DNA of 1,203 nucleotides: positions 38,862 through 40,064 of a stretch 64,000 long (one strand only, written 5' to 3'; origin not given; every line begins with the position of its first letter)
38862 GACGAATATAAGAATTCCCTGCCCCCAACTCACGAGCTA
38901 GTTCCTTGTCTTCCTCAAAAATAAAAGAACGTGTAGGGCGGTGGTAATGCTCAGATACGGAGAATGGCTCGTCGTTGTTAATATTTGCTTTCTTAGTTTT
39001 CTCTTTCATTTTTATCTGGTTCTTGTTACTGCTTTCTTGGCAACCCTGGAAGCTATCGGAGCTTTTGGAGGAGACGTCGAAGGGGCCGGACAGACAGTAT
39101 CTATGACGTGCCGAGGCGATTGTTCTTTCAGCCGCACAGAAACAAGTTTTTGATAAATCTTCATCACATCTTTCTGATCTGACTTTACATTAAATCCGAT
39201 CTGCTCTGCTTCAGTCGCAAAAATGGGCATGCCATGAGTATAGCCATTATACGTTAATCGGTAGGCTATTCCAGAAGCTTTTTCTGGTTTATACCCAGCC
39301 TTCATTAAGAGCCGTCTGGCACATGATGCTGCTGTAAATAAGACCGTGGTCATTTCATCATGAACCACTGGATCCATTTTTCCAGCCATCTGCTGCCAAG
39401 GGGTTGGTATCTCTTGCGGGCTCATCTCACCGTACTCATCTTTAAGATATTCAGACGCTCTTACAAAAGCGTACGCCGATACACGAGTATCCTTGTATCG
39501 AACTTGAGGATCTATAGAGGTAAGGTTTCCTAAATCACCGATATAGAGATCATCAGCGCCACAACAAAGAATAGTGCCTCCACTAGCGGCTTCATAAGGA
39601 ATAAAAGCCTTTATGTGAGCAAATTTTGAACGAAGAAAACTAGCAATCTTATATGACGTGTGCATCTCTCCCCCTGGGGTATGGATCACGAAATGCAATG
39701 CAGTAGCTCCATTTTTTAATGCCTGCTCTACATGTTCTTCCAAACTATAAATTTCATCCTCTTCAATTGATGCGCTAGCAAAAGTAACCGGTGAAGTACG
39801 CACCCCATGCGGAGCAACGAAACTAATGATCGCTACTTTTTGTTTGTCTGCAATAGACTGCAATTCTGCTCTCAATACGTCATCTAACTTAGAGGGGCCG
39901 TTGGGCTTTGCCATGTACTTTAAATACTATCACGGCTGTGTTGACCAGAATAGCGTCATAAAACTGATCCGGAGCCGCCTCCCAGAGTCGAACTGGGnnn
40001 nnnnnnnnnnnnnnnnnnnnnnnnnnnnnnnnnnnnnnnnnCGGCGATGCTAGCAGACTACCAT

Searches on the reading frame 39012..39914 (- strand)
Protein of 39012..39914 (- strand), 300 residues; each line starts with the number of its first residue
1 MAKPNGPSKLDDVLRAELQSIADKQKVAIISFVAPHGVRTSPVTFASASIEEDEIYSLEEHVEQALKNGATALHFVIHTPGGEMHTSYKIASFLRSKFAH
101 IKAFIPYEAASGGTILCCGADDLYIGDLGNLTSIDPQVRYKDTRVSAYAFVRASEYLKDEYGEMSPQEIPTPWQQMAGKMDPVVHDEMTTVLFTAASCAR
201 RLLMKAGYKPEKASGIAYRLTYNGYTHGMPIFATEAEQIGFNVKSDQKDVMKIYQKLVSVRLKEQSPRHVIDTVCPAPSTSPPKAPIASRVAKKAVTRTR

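Call 74: search_protein_families(library=pfam, proteins=[window:39012-39914:-], max_evalue=0.001)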
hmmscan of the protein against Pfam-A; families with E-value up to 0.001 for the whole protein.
window:39012-39914:- (300 aa): 2 families
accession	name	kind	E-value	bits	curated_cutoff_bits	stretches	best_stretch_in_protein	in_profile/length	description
PF01972.22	SDH_protease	-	4.1e-16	59.3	31.3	2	72-139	93-160/286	ClpP-like SDH-type serine proteinase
PF25145.1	NfeD1b_N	-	1e-08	35.4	40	1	57-131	18-92/189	NfeD1b, N-terminal domain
